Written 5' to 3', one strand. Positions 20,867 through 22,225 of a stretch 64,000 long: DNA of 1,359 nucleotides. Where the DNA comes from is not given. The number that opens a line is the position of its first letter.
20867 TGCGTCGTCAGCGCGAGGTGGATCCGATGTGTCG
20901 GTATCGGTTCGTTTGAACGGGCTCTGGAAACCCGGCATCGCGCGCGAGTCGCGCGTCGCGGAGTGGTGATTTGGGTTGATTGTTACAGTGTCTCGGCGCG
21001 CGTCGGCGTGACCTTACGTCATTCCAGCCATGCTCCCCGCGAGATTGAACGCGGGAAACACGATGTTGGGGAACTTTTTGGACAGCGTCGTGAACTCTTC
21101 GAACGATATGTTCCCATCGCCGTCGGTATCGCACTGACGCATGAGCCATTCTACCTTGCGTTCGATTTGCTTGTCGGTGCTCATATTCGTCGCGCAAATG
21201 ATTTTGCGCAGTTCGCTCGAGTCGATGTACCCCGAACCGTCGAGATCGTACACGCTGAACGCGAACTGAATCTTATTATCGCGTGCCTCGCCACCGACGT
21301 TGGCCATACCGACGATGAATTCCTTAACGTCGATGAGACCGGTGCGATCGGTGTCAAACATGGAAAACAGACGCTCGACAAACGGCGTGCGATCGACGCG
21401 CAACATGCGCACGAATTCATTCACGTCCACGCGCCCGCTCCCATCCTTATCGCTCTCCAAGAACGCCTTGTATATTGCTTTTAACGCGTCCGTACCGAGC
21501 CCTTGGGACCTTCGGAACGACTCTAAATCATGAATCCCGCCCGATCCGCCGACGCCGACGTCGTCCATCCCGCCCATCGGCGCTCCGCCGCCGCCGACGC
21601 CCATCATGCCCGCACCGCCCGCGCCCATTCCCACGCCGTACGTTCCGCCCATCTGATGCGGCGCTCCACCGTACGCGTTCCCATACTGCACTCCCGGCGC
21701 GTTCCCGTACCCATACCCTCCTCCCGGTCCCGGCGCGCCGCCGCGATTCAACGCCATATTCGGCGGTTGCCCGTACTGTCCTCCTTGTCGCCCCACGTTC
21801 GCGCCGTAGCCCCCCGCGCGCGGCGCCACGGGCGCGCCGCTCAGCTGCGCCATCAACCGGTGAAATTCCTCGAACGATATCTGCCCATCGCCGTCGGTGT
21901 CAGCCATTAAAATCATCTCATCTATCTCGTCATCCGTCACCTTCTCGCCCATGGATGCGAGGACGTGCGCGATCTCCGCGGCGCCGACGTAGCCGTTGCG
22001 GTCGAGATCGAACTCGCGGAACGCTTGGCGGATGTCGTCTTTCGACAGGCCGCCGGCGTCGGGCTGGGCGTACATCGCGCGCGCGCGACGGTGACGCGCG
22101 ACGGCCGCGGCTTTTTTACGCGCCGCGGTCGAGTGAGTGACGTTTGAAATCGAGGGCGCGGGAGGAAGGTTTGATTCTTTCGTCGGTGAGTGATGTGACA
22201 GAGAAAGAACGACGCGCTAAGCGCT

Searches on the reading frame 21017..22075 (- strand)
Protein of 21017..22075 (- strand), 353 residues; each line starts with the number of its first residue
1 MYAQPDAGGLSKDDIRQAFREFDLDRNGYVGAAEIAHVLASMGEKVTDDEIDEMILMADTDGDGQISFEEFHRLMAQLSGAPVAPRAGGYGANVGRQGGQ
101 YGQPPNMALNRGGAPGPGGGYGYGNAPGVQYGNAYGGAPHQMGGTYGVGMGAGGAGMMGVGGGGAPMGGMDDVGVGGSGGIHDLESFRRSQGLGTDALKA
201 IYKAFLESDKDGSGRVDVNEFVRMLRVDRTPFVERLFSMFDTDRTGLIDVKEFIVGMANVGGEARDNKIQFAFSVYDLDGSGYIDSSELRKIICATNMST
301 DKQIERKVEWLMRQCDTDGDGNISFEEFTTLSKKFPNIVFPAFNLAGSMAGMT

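Call 73: search_protein_families(library=pfam, proteins=[window:21017-22075:-], max_evalue=0.001)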
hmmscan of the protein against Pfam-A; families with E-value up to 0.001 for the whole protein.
window:21017-22075:- (353 aa): 11 families
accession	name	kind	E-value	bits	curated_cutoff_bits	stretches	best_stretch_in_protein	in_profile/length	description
PF00036.39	EF-hand_1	-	1.2e-45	150.1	25.4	6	50-77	1-28/29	EF hand domain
PF13499.12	EF-hand_7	-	4.6e-41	139.5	30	3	13-75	2-66/67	EF-hand domain pair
PF13405.12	EF-hand_6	-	4.3e-37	122.7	25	4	269-293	2-26/30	EF-hand domain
PF13202.12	EF-hand_5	-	1e-31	107.4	25.9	3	54-75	4-25/25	EF hand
PF13833.12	EF-hand_8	-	6.3e-30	103.1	28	3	41-76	16-52/54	EF-hand domain pair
PF14658.12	EF-hand_9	-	1.7e-12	48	37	0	18-76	3-63/66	EF-hand domain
PF10591.15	SPARC_Ca_bdg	-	3.2e-11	44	22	1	265-329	52-111/113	Secreted protein acidic and rich in cysteine Ca binding region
PF12763.14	EH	-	1.2e-08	35.2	22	0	16-73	10-64/101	EH domain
PF25325.1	EF-hand_EFHB_C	-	2.3e-05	24.5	27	0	33-78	26-72/75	EFHB C-terminal EF-hand domain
PF25578.1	EF-hand_STIM1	-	0.00012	22.6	32.2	0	189-226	14-48/80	Stromal interaction molecule 1-like, EF-hand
PF21008.3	AIF-1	-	0.00026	21.7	50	0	15-75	43-103/140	Allograft inflammatory factor 1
